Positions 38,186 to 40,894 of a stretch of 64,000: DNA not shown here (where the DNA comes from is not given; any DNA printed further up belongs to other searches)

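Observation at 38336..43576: Tandem array of two 800-aa paralogs (novel duplicated N-module plus double thioredoxin fold) with an internally deleted third copy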

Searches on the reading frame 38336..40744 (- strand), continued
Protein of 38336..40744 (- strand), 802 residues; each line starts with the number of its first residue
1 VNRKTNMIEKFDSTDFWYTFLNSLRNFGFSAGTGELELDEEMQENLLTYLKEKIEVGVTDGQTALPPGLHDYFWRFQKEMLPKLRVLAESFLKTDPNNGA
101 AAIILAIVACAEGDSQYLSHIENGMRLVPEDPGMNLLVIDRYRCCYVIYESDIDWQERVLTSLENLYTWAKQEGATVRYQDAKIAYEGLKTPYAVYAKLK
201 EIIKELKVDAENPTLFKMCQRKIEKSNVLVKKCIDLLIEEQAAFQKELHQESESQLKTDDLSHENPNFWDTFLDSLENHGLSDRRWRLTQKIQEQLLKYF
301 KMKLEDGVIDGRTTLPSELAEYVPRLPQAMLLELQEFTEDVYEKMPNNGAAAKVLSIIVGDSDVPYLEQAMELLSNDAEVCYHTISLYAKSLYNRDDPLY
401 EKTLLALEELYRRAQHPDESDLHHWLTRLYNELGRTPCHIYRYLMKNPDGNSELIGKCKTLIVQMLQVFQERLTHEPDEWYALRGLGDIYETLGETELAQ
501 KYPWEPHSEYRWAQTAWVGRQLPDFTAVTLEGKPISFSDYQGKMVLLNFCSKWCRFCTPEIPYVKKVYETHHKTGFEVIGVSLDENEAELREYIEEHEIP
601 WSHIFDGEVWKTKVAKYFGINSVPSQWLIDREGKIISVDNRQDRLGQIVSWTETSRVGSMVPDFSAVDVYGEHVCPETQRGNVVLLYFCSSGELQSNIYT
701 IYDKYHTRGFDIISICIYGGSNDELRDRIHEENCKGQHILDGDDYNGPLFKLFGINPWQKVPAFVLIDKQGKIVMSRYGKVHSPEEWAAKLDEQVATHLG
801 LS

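Call 36: search_protein_families(library=ncbifam, proteins=[window:38336-40744:-, L002:4985-9151:+], max_evalue=0.001)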
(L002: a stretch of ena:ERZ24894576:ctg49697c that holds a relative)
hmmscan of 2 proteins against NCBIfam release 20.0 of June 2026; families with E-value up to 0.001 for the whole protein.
window:38336-40744:- (802 aa): 13 families
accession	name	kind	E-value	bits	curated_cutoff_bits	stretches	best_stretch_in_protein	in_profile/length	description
NF002854.0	PRK03147.1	subfamily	2.5e-31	108.9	170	1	515-638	35-155/176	thiol-disulfide oxidoreductase ResA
NF041054.1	WAxxUGC_long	equivalog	2.4e-14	53.4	300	1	521-637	83-196/354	ResA-like WAxxUGC motif-containing protein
NF047696.1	ThlDiSintTplARhiz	equivalog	9.4e-13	48.4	230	1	519-633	74-191/219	thiol:disulfide interchange protein TlpA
TIGR00385.1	dsbE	subfamily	3.1e-11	43.2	123.15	1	514-636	32-151/173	DsbE family thiol:disulfide interchange protein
NF041202.1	StoA_CxxC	exception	1.7e-10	41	210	1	524-653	35-162/163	endospore biogenesis thiol-disulfide oxidoreductase StoA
NF006960.0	PRK09437.1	equivalog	8.6e-09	35.5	140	1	518-620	6-105/156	thioredoxin-dependent thiol peroxidase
NF009668.0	PRK13189.1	equivalog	4.7e-08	32.5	211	1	513-591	7-86/224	peroxiredoxin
NF040737.1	peroxi_PrxU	equivalog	1e-07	31.9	270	1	510-620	30-147/233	thioredoxin-dependent peroxiredoxin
NF009669.0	PRK13190.1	equivalog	8.8e-07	28.3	261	1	518-585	5-72/203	putative peroxiredoxin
TIGR02661.1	MauD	equivalog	2.3e-06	27.2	188.6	1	518-639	48-163/189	methylamine dehydrogenase accessory protein MauD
NF011941.0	PRK15412.1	equivalog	8e-05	22.2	359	1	515-635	38-155/185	thiol:disulfide interchange protein DsbE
NF053656.1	redoxin_TUGYCR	domain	0.00031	20.7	100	0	532-606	17-95/146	TUGYCR motif thioredoxin fold (seleno)protein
NF009670.0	PRK13191.1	equivalog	0.00031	20.3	374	1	517-590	8-82/215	putative peroxiredoxin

L002:4985-9151:+ (1388 aa): 91 families (the best 25 are shown)
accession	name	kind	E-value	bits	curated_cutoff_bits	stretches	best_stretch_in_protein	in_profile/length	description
NF007223.0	PRK09641.1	equivalog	8.6e-31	107.2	209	1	4-184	4-183/187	RNA polymerase sigma factor SigW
TIGR02937.1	sigma70-ECF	superfamily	2.9e-28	98.6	42.9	1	18-184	1-164/165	sigma-70 family RNA polymerase sigma factor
NF008888.0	PRK11922.1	equivalog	5.8e-28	98.1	204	1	3-199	15-212/231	RNA polymerase sigma factor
TIGR02948.1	SigW_bacill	equivalog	1.1e-27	97.3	243.1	1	5-184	5-183/187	RNA polymerase sigma factor SigW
NF004113.0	PRK05602.1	equivalog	3.5e-26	92.1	208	1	3-184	30-200/211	RNA polymerase sigma factor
TIGR02954.1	Sig70_famx3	hypoth_equivalog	2e-25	89.5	188.5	1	4-183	2-165/170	RNA polymerase sigma-70 factor, TIGR02954 family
NF009171.0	PRK12518.1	equivalog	8.4e-25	87.7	208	1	3-183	12-182/191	RNA polymerase sigma factor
NF007216.0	PRK09638.1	equivalog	1.3e-24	87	194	1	2-183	2-172/180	RNA polymerase sigma factor SigY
NF009166.1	PRK12513.1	equivalog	1.3e-24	86.9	206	1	3-183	7-184/193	RNA polymerase sigma factor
TIGR02985.1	Sig70_bacteroi1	subfamily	3.4e-24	85.9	126.4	1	19-184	2-161/162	RNA polymerase sigma-70 factor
NF058625.1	sigma_PG0214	equivalog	3.2e-23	82.3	130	1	19-184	5-160/170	GFO_1088 family ECF-type sigma factor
NF006930.0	PRK09415.1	subfamily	7.5e-23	81.3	198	1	18-184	16-174/179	RNA polymerase factor sigma C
TIGR02983.1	SigE-fam_strep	subfamily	1.7e-22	80.1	141.55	1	17-185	5-158/162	SigE family RNA polymerase sigma factor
TIGR02950.1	SigM_subfam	subfamily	2e-22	79.8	147.95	1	23-184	5-157/159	RNA polymerase sigma factor, SigM family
NF009168.0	PRK12515.1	subfamily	3.5e-22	78.8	236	1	4-182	8-176/189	RNA polymerase sigma factor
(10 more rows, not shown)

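Call 55: predict_structure(alignment_id=A3)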
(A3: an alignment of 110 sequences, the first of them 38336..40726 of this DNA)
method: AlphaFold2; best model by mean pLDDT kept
length: 796 residues; sequences in the alignment: 110
mean_pLDDT: 88.5   pTM: 0.82
mean pLDDT of the five models: 88.5, 88.5, 86.6, 86.2, 85.0
residues with pLDDT >= 90: 477; 70-90: 269; 50-70: 43; < 50: 7
segments of 3 or more residues with pLDDT < 50: 243-248
pLDDT, mean of each block of 10 residues (from residue 1): 77 89 83 93 96 91 92 94 96 96 90 93 95 86 79 94 89 90 79 87 87 91 91 80 49 63 82 65 79 92 85 87 86 91 92 75 89 92 79 92 91 80 94 95 93 97 95 96 95 92 90 93 94 94 90 94 94 95 94 95 88 90 95 89 91 93 92 94 77 94 93 78 85 84 88 81 96 89 94 89
secondary structure, 60 per line:
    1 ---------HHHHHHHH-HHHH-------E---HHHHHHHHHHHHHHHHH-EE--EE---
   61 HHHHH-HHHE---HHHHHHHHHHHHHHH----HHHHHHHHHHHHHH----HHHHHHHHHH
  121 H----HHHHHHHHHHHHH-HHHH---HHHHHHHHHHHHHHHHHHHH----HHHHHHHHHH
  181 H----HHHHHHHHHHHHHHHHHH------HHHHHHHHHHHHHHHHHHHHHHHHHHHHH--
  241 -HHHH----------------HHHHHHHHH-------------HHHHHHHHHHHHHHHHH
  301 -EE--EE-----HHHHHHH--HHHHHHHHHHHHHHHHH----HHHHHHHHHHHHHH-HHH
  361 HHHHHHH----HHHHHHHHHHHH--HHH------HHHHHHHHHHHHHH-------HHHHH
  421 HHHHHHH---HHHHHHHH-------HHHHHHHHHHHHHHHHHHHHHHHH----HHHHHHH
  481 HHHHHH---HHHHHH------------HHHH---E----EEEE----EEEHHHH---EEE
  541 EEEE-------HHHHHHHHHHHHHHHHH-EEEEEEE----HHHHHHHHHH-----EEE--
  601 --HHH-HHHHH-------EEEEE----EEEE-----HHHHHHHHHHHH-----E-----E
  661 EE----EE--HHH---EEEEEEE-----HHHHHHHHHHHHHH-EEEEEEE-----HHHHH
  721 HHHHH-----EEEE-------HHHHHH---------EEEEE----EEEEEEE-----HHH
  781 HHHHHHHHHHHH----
elements in order (helices of 4 or more, strands of 3 or more residues): H10-17 H19-22 H34-50 H61-65 H74-88 H93-106 H111-121 H126-138 H140-143 H147-166 H171-181 H186-203 H210-238 H242-245 H262-270 H284-300 H313-319 H322-338 H343-356 H358-367 H372-383 H395-408 H416-427 H431-438 H446-469 H474-486 H490-495 H508-511 E520-523 E528-530 H531-534 E538-544 H552-568 E570-576 H581-590 E596-598 H607-611 E619-623 E628-631 H637-648 E660-662 E677-683 H689-702 E704-710 H716-725 E731-734 H742-747 E757-761 E766-772 H778-792

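Call 60: fold_search(model_id=the predicted structure, library=pdb)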
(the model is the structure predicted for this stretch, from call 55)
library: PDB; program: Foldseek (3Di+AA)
matches with E <= 10: 1486; with E <= 0.001: 499
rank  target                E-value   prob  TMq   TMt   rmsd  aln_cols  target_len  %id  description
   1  4grf                  3.7e-08  1.00  0.16  0.85   2.1       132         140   32  Crystal structure of thioredoxin domain of thiol-disulfide oxidoreductase BVU-2223 (Target EFI-501010) from Bacteroides  (released 2012-10-10)
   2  4nmu_B                4.0e-08  1.00  0.15  0.80   1.9       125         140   29  Crystal Structure of Thiol-disulfide Oxidoreductase from Bacillus str. 'Ames Ancestor' (released 2013-12-18)
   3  4nmu_D                5.9e-08  1.00  0.15  0.80   1.6       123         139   29  Crystal Structure of Thiol-disulfide Oxidoreductase from Bacillus str. 'Ames Ancestor' (released 2013-12-18)
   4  1st9_B                7.7e-08  1.00  0.15  0.81   1.7       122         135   27  Crystal Structure of a Soluble Domain of ResA in the Oxidised Form (released 2004-05-11)
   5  2h1b_C                9.6e-08  1.00  0.15  0.81   1.7       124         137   27  ResA E80Q (released 2006-09-19)
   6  3c73_B                1.0e-07  1.00  0.14  0.77   1.6       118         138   28  Structure of CEHC variant ResA (released 2008-08-12)
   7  4nmu_A                1.0e-07  1.00  0.15  0.76   2.0       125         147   29  Crystal Structure of Thiol-disulfide Oxidoreductase from Bacillus str. 'Ames Ancestor' (released 2013-12-18)
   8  2h19_A                1.1e-07  1.00  0.14  0.79   1.6       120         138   27  Crystal Structure of ResA Cys77Ala Variant (released 2006-09-19)
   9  3c73_A                1.9e-07  1.00  0.14  0.78   1.6       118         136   28  Structure of CEHC variant ResA (released 2008-08-12)
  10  2h1g_B                2.0e-07  1.00  0.14  0.79   1.6       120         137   26  ResA C74A/C77A (released 2006-09-19)
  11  2f9s_A                2.1e-07  1.00  0.15  0.81   1.8       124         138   27  2nd Crystal Structure Of A Soluble Domain Of ResA In The Oxidised Form (released 2006-04-18)
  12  2lrn_MODEL_1_A        2.1e-07  1.00  0.16  0.77   2.2       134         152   33  Solution structure of a thiol:disulfide interchange protein from Bacteroides sp. (released 2012-04-25)
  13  3c71                  2.3e-07  1.00  0.14  0.78   1.6       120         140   28  Structure of a ResA variant with a DsbA-like active site motif (CPHC) (released 2008-08-12)
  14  3kcm_D                2.3e-07  1.00  0.15  0.75   2.1       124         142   29  The crystal structure of thioredoxin protein from Geobacter metallireducens (released 2009-11-10)
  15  3gl3_C                2.6e-07  1.00  0.16  0.84   1.8       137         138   25  Crystal structure of a putative Thiol:disulfide interchange protein DsbE from Chlorobium tepidum (released 2009-03-31)
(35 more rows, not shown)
